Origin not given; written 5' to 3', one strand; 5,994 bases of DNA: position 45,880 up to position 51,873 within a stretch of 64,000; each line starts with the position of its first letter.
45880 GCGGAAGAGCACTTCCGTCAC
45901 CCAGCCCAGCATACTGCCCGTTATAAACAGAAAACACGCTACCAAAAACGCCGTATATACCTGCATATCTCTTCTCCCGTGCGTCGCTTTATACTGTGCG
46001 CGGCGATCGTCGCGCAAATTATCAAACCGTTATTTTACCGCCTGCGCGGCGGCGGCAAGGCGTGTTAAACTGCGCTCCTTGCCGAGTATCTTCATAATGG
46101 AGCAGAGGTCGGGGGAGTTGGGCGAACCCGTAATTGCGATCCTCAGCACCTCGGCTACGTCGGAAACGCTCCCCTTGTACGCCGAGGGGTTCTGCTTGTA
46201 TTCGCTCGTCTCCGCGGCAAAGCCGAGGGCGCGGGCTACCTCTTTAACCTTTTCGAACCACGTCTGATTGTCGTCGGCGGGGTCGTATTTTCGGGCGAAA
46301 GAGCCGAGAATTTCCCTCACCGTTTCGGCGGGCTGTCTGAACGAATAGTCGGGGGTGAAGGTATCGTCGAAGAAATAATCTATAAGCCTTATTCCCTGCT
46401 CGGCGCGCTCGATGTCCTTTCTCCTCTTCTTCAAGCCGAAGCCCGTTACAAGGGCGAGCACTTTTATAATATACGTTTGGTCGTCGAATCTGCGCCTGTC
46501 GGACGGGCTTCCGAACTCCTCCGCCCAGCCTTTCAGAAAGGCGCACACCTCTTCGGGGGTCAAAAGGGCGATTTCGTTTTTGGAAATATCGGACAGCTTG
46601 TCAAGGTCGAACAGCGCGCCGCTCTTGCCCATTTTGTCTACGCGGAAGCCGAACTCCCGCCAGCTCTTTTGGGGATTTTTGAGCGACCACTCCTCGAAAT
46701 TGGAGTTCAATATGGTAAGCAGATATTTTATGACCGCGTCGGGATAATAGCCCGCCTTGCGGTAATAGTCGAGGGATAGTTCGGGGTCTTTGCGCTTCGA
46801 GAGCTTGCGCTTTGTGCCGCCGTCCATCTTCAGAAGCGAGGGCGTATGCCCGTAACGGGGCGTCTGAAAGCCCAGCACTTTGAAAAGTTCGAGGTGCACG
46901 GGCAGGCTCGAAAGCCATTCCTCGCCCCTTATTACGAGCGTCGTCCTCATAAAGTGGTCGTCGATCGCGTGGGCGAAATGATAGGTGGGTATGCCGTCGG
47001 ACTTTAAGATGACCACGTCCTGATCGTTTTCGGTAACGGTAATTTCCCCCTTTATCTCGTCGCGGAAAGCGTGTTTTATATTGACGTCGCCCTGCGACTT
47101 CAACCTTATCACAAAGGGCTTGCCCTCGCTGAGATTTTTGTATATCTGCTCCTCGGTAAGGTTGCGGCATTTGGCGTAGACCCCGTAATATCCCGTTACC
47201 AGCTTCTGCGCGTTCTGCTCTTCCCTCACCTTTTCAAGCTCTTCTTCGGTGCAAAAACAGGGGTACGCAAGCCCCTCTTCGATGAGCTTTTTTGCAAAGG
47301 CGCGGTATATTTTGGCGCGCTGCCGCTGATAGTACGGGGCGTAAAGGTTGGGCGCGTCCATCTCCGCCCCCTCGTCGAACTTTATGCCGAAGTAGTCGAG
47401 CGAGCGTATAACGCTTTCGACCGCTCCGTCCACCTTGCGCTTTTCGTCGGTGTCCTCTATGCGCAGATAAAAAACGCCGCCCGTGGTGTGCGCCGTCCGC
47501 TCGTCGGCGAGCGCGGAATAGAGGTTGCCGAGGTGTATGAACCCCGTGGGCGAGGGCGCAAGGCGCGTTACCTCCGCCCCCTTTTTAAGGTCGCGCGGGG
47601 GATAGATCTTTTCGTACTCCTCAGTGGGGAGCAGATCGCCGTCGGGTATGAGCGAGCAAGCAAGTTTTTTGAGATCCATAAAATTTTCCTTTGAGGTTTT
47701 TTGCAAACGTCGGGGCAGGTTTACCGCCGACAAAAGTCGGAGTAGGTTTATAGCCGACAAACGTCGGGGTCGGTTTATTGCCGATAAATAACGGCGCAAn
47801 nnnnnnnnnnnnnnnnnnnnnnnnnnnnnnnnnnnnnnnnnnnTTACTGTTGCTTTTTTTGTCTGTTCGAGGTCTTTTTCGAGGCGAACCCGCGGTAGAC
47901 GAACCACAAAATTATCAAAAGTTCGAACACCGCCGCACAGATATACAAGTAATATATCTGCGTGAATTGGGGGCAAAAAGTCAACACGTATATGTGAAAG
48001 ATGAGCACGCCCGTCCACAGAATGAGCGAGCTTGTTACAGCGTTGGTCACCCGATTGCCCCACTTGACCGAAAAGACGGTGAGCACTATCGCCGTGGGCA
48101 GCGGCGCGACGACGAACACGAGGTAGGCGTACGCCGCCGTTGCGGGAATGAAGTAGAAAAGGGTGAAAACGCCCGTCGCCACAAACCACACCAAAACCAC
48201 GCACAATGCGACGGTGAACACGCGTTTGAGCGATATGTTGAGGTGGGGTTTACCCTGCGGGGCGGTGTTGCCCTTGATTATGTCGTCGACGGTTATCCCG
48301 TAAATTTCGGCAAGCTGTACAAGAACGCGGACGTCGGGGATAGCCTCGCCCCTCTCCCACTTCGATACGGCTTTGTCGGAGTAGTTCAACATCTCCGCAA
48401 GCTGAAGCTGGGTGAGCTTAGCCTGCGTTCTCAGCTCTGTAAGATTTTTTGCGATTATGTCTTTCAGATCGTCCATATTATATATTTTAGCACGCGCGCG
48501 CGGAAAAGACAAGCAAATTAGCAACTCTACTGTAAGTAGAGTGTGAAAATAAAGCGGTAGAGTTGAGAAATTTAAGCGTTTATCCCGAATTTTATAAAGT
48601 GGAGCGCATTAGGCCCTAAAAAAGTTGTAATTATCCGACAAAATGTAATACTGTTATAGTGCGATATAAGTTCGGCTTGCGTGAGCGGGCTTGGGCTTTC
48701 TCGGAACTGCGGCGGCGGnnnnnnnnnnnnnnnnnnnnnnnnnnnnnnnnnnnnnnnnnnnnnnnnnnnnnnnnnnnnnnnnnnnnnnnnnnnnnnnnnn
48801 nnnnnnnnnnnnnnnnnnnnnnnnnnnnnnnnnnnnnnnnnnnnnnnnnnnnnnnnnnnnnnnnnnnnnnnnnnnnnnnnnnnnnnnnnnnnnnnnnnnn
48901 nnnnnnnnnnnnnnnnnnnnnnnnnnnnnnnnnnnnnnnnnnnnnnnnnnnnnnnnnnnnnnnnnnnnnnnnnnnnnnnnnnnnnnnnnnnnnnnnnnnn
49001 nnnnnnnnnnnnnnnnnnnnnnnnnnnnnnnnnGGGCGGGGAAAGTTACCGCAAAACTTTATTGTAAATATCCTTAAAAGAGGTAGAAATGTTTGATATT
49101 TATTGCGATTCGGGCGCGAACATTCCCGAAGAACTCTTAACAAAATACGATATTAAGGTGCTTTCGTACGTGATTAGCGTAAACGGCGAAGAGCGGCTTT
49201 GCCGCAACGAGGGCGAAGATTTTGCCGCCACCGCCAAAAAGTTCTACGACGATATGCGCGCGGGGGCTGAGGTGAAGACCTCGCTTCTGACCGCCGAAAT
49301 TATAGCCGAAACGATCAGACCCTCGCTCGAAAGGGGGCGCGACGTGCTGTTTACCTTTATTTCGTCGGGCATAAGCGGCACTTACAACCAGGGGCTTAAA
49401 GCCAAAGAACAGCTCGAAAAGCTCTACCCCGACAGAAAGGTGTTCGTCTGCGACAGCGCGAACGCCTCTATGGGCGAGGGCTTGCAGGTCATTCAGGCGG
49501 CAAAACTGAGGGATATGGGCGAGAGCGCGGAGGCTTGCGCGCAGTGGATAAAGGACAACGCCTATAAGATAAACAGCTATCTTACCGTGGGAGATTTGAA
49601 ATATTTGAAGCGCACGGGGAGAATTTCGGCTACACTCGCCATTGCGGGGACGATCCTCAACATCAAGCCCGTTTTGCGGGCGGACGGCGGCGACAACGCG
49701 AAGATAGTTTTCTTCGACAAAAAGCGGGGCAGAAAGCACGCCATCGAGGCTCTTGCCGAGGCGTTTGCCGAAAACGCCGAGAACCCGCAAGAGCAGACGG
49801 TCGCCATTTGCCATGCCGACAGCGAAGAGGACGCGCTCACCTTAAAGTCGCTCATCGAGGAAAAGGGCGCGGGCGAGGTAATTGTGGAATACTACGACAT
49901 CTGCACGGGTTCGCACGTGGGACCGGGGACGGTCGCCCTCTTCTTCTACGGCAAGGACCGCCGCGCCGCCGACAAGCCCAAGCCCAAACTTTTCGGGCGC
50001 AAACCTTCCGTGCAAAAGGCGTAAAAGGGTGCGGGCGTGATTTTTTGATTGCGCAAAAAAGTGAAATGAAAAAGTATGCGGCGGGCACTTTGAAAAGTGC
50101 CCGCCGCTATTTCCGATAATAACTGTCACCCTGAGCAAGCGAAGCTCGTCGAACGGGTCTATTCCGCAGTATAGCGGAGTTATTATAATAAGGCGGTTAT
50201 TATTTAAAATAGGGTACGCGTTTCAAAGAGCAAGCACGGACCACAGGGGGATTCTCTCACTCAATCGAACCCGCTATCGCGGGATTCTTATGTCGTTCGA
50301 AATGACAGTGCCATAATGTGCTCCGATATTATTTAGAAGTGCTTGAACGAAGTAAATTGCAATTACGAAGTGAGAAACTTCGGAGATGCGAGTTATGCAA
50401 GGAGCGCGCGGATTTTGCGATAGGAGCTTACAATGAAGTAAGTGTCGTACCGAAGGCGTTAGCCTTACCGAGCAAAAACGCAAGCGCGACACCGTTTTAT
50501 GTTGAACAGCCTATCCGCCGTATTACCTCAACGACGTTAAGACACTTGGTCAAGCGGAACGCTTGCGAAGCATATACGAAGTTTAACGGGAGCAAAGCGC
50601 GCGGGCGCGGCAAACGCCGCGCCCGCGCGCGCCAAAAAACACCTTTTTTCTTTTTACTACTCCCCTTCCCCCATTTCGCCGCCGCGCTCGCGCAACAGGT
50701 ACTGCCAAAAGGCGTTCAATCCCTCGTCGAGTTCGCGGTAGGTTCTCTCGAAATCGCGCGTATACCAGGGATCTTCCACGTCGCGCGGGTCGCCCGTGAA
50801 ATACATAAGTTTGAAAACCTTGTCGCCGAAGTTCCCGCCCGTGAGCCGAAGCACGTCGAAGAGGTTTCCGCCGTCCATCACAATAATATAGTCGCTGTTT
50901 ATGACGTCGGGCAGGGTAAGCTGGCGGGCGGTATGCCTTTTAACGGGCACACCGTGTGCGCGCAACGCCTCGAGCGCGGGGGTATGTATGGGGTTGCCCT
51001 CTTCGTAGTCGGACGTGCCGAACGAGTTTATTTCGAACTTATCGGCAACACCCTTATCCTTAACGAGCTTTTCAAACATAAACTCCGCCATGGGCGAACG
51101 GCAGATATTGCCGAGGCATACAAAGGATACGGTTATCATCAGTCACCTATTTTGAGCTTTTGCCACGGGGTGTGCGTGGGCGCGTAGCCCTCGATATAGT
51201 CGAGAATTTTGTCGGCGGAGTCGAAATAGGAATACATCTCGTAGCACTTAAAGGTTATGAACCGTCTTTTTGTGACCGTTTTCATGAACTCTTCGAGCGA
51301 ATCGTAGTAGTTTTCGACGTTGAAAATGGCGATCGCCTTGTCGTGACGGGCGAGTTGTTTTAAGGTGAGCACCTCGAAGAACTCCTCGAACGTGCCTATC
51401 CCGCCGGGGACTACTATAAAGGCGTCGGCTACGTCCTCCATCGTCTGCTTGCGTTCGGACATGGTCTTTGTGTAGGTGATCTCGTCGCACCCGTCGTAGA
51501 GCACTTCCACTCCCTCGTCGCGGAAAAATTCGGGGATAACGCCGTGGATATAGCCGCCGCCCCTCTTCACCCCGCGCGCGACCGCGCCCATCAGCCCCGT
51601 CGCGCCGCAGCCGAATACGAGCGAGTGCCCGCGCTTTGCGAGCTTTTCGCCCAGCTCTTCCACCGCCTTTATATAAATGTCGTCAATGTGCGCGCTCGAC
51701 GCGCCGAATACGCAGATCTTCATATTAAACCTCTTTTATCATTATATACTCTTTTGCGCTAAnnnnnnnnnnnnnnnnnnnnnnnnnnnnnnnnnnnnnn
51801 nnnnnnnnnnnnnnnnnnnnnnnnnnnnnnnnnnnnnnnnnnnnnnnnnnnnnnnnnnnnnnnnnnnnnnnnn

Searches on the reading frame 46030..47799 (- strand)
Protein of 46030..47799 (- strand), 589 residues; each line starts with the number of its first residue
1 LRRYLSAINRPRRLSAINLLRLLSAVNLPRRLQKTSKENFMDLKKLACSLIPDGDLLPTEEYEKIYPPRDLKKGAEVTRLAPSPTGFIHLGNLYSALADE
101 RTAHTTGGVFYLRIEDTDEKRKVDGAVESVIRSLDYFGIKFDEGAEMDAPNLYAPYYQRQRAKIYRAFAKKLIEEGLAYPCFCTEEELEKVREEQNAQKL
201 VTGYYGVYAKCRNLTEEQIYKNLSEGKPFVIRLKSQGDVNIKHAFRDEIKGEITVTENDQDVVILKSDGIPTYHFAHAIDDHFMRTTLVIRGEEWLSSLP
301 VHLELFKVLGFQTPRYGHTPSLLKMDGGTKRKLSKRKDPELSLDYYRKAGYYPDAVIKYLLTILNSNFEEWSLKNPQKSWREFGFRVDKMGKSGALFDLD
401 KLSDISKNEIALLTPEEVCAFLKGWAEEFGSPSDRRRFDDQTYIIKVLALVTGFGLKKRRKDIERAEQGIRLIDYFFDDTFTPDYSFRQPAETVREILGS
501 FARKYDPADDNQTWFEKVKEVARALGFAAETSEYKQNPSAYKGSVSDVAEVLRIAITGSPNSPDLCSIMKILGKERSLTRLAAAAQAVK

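Call 46: search_protein_families(library=pfam, proteins=[window:46030-47799:-], max_evalue=0.001)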
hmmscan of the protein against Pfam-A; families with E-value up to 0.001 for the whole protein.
window:46030-47799:- (589 aa): 2 families
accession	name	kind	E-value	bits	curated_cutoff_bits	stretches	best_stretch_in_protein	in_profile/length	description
PF00749.27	tRNA-synt_1c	-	9.4e-71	238.7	23.4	1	77-382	3-294/314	tRNA synthetases class I (E and Q), catalytic domain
PF19269.4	Anticodon_2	-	3.1e-11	44.3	23.6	1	543-584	99-140/141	Anticodon binding domain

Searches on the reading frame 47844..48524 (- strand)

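Call 46: search_protein_families(library=pfam, proteins=[window:47844-48524:-], max_evalue=0.001)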
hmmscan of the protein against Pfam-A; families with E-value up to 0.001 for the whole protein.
window:47844-48524:- (226 aa): 4 families
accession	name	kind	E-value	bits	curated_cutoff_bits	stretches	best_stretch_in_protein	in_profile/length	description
PF01381.28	HTH_3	-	1.9e-14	53.9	23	1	30-81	3-54/55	Helix-turn-helix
PF13560.12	HTH_31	-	1.4e-10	41.7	27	1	28-80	6-59/64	Helix-turn-helix domain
PF12844.13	HTH_19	-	7.8e-09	35.8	30.2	1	26-86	2-62/64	Helix-turn-helix domain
PF13443.12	HTH_26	-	0.00038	21.1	22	1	27-84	1-59/63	Cro/C1-type HTH DNA-binding domain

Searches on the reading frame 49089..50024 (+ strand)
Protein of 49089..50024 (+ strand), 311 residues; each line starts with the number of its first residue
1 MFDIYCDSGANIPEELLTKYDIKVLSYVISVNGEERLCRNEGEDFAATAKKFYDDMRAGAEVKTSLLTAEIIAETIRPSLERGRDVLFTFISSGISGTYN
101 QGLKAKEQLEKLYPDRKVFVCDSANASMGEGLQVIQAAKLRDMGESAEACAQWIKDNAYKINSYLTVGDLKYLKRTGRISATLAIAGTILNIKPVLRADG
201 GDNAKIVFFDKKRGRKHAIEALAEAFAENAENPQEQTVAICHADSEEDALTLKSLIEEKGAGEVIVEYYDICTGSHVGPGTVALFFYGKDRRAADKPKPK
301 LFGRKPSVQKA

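Call 46: search_protein_families(library=pfam, proteins=[window:49089-50024:+], max_evalue=0.001)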
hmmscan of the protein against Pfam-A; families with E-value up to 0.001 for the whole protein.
window:49089-50024:+ (311 aa): 2 families
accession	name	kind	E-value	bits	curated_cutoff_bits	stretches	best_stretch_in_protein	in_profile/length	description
PF02645.21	DegV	-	6.3e-64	216.4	27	1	2-287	2-278/280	Uncharacterised protein, DegV family COG1307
PF13684.11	FakA-like_C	-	0.00043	20.2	23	1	105-273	61-199/216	Fatty acid kinase subunit A-like, C-terminal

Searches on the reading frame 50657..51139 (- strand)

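Call 10: search_protein_families(library=ncbifam, proteins=[window:50657-51139:-], max_evalue=0.00001)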
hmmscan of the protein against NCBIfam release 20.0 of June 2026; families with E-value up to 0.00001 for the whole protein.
window:50657-51139:- (160 aa): 2 families
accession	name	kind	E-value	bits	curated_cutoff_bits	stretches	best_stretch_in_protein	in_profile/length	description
NF008486.0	PRK11391.1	equivalog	5e-08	33.5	247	1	4-126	9-122/148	phosphotyrosine-protein phosphatase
NF007520.0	PRK10126.1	equivalog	5.2e-08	33.5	243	1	5-144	6-138/147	low molecular weight protein-tyrosine-phosphatase Wzb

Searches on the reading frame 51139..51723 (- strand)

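Call 10: search_protein_families(library=ncbifam, proteins=[window:51139-51723:-], max_evalue=0.00001)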
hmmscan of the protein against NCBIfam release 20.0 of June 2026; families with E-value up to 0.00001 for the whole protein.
window:51139-51723:- (194 aa): 3 families
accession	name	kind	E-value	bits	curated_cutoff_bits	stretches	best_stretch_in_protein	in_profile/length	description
TIGR00730.1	TIGR00730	subfamily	3.6e-47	160.4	96.35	1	2-180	2-178/178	TIGR00730 family Rossman fold protein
NF058542.1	CtkRMPhLog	equivalog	1.3e-34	119.7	300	1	2-175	3-173/177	cytokinin riboside 5'-monophosphate phosphoribohydrolase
TIGR00725.1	TIGR00725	hypoth_equivalog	2.1e-12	46.8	106.9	1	1-122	2-115/159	TIGR00725 family protein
